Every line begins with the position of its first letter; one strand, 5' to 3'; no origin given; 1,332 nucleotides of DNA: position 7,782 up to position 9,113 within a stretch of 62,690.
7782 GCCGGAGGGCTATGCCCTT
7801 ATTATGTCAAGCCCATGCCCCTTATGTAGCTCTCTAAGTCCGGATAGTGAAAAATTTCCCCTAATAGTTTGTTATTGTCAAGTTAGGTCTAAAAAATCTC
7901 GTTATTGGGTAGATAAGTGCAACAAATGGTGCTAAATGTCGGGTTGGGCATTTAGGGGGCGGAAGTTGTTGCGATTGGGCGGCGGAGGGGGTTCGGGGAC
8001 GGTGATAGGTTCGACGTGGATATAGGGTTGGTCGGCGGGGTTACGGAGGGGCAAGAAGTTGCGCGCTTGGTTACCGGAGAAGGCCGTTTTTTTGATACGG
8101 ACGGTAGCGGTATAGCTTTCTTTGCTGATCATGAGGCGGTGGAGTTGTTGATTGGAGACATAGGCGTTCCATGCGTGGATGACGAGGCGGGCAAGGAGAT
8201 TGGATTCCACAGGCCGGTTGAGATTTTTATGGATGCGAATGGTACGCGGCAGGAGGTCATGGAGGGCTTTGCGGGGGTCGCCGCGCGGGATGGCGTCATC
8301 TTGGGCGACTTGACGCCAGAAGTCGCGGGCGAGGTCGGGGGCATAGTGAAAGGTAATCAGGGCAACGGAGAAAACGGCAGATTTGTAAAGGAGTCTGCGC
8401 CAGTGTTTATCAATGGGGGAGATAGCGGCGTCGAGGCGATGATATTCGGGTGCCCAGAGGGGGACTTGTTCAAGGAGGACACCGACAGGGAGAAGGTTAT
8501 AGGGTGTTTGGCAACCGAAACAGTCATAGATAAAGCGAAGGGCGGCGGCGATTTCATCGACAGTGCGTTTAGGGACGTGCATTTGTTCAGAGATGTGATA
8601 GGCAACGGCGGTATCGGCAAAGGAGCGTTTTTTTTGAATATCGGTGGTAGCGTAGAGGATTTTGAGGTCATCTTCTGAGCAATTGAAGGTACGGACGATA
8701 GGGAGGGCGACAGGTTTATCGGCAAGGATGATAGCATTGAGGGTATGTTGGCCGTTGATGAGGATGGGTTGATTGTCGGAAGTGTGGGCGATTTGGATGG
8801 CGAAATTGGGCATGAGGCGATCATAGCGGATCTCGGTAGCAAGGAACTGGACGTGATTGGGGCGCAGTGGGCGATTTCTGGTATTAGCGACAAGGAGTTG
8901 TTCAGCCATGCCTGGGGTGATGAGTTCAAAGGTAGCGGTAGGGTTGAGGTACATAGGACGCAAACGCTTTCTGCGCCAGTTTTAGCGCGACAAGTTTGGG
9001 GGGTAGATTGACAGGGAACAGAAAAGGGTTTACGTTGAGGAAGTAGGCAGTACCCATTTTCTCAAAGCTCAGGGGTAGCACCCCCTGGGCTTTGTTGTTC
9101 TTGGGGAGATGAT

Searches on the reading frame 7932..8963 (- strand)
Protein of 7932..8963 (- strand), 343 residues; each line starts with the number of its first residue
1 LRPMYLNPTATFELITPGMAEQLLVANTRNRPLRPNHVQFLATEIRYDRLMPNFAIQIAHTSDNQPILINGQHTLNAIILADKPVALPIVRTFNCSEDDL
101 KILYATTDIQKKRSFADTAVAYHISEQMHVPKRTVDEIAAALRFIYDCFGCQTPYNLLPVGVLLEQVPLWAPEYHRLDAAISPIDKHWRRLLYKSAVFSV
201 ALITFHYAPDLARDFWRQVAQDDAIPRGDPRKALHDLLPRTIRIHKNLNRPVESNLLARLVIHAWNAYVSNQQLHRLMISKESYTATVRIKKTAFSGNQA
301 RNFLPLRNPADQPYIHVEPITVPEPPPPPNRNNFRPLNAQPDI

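Call 18: search_protein_families(library=pfam, proteins=[window:7932-8963:-], max_evalue=0.01)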
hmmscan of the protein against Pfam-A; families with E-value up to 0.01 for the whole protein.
window:7932-8963:- (343 aa): 0 families

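Call 19: search_protein_families(library=phrogs, proteins=[window:7932-8963:-], max_evalue=0.01)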
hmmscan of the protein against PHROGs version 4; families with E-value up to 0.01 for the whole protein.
window:7932-8963:- (343 aa): 2 families
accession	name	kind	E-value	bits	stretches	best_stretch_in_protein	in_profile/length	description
phrog_5931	-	unknown function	8.3e-23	82.3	1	7-286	7-271/282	-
phrog_1033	-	DNA, RNA and nucleotide metabolism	0.0015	19.3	1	25-140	43-160/334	ParB-like partition protein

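Call 70: search_protein_families(library=padloc, proteins=[window:7932-8963:-], max_evalue=0.01)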
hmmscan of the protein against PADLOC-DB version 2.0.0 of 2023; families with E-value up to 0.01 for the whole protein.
window:7932-8963:- (343 aa): 0 families

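Call 81: find_homologous_proteins(query=window:7932-8963:-, max_evalue=0.00001)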
Query window:7932-8963:- (343 aa): 18 proteins with E <= 0.00001 among 3828 candidates.
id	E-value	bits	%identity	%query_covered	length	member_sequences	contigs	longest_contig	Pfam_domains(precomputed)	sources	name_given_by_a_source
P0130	2.1e-228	775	100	99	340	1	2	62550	-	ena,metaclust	metaclust:\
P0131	5.0e-50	189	40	85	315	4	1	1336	-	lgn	-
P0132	5.1e-47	179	38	85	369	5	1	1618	-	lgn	-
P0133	2.1e-39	154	35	81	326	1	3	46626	-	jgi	jgi:hypothetical protein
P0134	3.5e-38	150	36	86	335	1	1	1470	-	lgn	-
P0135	2.7e-34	137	33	80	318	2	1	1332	-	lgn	-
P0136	1.8e-33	134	36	78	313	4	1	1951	-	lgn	-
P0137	1.1e-29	122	32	83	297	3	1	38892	-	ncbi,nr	ncbi:MAG: hypothetical protein HQM04_11400 [Magnetococcales bacterium]|nr:hypothetical protein [Magn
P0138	4.9e-29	120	33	79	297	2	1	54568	-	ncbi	-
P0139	1.2e-27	115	31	85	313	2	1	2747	-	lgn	-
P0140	8.6e-27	112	34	67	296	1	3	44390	-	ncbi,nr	ncbi:MAG: hypothetical protein HQM04_10765 [Magnetococcales bacterium]|nr:hypothetical protein [Magn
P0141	3.6e-26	110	32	66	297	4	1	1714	-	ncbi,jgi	jgi:hypothetical protein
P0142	5.3e-26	110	34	67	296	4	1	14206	-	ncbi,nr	ncbi:MAG: hypothetical protein HQL63_14115 [Magnetococcales bacterium]|nr:hypothetical protein [Magn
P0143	7.6e-26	109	32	83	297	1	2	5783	-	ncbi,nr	ncbi:MAG: hypothetical protein HQL91_14000 [Magnetococcales bacterium]|nr:hypothetical protein [Magn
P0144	3.9e-25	107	33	77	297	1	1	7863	-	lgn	-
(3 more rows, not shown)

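Call 82: find_encoding_contigs(protein=P0138, flank=10000, max_places=2)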
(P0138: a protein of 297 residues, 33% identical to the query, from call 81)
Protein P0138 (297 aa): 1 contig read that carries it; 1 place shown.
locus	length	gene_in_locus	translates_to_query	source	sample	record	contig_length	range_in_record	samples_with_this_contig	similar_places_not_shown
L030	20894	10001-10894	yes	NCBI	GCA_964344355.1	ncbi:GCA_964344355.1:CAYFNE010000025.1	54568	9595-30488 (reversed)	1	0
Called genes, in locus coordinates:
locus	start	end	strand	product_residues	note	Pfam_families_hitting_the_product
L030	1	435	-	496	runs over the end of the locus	PF04715:, PF00425:Chorismate_bind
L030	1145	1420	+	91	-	PF00216:Bac_DNA_binding, PF18291:HU-HIG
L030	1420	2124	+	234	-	PF18479:PIN_11 (weak), PF18475:PIN7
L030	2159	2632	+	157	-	PF03682:UPF0158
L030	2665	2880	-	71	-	-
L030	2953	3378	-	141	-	-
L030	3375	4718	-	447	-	PF00239:Resolvase, PF07508:Recombinase, PF13408:Zn_ribbon_recom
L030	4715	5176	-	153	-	PF11149:DUF2924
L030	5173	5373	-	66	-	-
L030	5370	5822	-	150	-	PF12637:TSCPD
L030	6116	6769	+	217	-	PF01726:LexA_DNA_bind, PF00717:Peptidase_S24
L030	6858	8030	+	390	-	-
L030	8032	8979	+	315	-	-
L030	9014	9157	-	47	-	-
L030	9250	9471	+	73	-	PF12728:HTH_17 (weak)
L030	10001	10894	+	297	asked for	-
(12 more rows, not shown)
